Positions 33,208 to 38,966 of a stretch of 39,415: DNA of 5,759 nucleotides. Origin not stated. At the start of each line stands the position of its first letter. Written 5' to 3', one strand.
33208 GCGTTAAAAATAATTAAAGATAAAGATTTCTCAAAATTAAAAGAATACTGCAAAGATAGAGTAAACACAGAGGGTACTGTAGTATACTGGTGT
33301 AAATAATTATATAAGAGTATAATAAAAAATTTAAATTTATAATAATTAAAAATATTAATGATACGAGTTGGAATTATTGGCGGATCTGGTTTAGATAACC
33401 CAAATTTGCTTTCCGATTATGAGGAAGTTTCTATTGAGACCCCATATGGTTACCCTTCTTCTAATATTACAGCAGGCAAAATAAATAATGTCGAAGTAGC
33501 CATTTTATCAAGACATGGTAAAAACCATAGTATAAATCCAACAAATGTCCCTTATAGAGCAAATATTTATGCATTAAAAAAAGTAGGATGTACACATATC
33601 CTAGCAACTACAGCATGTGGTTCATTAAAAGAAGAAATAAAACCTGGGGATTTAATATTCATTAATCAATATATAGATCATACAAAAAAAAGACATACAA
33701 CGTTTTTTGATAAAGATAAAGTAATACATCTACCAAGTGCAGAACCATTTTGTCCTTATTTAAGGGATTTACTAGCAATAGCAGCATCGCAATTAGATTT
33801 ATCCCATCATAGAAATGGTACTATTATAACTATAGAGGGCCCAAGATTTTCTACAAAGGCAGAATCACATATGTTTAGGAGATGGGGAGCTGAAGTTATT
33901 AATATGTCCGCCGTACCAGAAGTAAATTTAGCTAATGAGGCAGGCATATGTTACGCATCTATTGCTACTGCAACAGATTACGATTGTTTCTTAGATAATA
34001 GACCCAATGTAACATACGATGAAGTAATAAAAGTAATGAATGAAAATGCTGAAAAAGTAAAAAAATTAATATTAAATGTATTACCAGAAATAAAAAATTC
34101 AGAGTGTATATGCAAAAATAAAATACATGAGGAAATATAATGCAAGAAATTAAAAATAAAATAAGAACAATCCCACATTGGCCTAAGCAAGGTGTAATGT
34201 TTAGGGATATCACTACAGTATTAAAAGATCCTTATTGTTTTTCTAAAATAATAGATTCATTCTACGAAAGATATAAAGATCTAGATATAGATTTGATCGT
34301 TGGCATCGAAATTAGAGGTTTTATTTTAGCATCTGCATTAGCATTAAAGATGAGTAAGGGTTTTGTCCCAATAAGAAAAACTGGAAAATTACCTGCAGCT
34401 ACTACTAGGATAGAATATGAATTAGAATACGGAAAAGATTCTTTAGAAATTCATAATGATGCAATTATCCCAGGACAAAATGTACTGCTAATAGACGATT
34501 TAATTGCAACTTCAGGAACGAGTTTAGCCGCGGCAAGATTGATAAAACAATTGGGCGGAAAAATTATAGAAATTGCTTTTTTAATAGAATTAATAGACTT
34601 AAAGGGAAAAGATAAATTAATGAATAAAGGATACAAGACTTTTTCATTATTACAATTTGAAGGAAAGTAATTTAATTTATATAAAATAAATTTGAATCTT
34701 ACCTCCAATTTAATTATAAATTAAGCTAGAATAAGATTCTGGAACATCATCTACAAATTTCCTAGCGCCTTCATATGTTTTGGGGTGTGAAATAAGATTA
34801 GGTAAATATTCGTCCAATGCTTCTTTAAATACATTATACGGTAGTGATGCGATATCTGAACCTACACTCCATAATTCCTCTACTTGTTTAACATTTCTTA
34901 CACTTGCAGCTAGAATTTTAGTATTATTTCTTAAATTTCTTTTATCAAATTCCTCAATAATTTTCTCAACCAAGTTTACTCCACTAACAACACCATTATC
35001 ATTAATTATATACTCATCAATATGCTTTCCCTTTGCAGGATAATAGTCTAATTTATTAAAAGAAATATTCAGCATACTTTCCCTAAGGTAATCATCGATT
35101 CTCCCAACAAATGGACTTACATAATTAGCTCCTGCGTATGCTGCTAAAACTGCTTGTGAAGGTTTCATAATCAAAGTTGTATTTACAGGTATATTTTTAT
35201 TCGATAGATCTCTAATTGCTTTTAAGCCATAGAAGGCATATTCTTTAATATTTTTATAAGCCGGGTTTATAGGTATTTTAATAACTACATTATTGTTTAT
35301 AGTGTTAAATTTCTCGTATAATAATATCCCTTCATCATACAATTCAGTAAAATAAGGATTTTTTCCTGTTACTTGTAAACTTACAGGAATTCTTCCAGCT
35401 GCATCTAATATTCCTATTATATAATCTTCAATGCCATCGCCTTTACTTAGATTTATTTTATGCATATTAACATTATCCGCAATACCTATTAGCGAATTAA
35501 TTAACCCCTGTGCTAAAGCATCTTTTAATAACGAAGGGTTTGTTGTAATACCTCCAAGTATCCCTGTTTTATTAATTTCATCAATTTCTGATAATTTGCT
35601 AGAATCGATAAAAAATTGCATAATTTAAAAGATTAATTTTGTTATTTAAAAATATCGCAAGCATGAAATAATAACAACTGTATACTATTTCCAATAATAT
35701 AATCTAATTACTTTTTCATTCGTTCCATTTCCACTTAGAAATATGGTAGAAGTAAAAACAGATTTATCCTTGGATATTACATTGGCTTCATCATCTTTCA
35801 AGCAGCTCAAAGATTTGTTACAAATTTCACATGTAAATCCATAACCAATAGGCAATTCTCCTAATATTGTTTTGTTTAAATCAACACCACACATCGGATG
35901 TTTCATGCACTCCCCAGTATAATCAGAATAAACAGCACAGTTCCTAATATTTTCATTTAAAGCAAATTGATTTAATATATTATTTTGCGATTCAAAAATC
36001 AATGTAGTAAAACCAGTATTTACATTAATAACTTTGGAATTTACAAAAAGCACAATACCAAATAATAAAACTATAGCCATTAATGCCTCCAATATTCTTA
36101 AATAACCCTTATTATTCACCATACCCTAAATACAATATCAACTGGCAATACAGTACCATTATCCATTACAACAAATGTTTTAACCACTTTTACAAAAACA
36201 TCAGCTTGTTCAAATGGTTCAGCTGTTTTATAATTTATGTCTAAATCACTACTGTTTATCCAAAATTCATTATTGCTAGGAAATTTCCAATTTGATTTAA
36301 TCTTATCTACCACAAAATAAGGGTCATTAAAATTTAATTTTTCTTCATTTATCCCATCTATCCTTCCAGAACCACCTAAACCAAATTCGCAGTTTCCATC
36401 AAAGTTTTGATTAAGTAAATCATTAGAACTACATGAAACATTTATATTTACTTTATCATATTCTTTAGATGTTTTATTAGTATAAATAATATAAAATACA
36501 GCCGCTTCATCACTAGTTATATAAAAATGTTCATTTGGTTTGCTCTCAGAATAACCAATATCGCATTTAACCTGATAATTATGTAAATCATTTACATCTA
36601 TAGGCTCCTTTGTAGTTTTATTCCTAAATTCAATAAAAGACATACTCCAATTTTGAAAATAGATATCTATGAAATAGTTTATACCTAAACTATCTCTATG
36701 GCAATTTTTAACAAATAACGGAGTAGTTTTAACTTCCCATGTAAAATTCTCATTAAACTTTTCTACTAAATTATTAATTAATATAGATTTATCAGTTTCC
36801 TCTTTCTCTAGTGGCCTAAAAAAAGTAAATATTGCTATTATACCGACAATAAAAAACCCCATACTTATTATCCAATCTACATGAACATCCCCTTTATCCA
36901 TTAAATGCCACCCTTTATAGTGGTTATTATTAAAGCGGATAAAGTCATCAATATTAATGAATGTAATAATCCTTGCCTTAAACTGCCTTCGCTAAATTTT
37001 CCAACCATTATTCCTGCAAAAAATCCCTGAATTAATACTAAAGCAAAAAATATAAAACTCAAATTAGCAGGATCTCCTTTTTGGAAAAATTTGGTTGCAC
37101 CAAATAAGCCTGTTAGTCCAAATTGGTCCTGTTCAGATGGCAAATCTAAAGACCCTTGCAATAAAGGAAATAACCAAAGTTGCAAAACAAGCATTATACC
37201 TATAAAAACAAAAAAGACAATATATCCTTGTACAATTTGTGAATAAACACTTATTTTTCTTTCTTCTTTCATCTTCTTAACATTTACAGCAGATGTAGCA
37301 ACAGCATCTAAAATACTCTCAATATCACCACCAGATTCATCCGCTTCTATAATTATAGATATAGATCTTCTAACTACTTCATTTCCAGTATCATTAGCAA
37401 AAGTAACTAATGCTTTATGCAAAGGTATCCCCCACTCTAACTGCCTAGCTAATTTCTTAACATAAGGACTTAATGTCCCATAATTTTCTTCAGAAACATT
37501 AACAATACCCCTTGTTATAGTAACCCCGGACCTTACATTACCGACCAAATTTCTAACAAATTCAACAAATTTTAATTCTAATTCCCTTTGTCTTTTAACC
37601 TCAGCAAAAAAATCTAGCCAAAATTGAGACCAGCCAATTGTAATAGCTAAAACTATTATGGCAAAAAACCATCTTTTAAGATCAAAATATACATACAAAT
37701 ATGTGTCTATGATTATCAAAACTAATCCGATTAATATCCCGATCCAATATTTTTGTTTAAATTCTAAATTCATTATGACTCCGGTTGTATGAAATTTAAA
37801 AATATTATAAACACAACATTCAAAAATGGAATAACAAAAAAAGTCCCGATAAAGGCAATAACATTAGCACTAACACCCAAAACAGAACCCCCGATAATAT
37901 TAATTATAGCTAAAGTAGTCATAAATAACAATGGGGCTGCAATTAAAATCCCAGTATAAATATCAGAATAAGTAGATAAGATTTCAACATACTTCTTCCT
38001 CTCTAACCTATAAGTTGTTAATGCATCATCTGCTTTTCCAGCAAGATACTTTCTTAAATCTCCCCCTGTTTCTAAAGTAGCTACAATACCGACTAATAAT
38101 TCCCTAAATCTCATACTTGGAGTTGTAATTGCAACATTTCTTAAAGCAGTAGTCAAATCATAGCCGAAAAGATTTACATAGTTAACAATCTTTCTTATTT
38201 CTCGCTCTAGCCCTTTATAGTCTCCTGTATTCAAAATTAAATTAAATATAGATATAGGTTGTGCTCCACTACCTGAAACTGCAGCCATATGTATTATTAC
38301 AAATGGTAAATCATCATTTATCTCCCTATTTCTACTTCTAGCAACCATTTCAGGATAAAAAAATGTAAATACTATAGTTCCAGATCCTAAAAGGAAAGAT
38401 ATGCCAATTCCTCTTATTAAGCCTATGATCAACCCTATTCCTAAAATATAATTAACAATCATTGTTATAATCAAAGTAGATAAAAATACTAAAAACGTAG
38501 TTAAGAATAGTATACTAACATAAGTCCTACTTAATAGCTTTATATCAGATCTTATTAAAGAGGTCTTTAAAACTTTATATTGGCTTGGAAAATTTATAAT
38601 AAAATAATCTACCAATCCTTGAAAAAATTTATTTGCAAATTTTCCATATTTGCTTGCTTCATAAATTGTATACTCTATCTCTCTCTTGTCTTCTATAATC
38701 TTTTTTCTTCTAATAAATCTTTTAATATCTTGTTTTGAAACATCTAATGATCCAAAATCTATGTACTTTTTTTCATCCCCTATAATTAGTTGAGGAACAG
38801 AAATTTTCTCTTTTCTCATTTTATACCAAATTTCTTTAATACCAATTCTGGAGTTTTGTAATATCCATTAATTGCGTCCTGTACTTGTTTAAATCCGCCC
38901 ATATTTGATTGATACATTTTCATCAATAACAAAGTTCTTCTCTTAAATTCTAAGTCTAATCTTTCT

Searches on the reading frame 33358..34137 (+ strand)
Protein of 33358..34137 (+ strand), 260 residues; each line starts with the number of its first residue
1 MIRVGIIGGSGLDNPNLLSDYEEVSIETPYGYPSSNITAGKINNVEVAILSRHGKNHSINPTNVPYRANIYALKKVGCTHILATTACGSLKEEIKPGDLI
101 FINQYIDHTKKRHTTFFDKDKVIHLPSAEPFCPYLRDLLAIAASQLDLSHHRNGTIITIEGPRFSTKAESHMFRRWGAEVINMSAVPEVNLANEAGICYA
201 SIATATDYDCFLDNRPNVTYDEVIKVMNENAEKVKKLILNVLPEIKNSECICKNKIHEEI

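Call 74: search_protein_families(library=pfam, proteins=[window:33358-34137:+], max_evalue=0.0001)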
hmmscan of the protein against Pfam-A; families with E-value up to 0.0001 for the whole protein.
window:33358-34137:+ (260 aa): 1 family
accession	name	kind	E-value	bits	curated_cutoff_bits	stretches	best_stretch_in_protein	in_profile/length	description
PF01048.26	PNP_UDP_1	-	1.8e-48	165.4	25.1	1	3-242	1-232/233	Phosphorylase superfamily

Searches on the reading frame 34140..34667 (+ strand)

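Call 74: search_protein_families(library=pfam, proteins=[window:34140-34667:+], max_evalue=0.0001)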
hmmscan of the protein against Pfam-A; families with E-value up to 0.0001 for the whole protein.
window:34140-34667:+ (176 aa): 1 family
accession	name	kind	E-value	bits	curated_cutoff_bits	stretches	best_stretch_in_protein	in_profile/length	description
PF00156.33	Pribosyltran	-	8.4e-15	54.9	26.3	1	28-157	6-128/158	Phosphoribosyl transferase domain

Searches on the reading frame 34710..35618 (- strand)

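Call 74: search_protein_families(library=pfam, proteins=[window:34710-35618:-], max_evalue=0.0001)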
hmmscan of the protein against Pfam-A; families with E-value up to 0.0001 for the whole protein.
window:34710-35618:- (302 aa): 1 family
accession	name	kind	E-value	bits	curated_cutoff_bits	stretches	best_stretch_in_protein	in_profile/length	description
PF00923.25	TAL_FSA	-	1.9e-39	136.2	27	1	2-273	1-238/285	Transaldolase/Fructose-6-phosphate aldolase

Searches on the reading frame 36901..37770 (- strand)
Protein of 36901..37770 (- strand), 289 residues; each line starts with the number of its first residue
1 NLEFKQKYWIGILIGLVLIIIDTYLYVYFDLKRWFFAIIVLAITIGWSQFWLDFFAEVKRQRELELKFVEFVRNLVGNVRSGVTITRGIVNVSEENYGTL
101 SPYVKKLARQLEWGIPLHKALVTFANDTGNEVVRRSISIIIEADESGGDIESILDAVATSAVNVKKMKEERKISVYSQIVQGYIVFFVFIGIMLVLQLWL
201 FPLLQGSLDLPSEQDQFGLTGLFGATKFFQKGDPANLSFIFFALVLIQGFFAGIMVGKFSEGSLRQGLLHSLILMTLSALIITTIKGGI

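Call 74: search_protein_families(library=pfam, proteins=[window:36901-37770:-], max_evalue=0.0001)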
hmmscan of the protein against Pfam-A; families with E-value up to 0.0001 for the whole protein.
window:36901-37770:- (289 aa): 1 family
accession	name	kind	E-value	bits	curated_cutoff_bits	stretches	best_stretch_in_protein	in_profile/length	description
PF00482.28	T2SSF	-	2.6e-17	63.4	25.2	1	71-196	1-123/125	Type II secretion system (T2SS), protein F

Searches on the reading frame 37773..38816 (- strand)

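Call 74: search_protein_families(library=pfam, proteins=[window:37773-38816:-], max_evalue=0.0001)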
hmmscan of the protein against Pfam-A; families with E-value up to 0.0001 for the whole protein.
window:37773-38816:- (347 aa): 1 family
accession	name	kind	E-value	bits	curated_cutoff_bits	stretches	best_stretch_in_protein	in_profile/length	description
PF00482.28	T2SSF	-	1.1e-14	55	25.2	1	176-300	4-123/125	Type II secretion system (T2SS), protein F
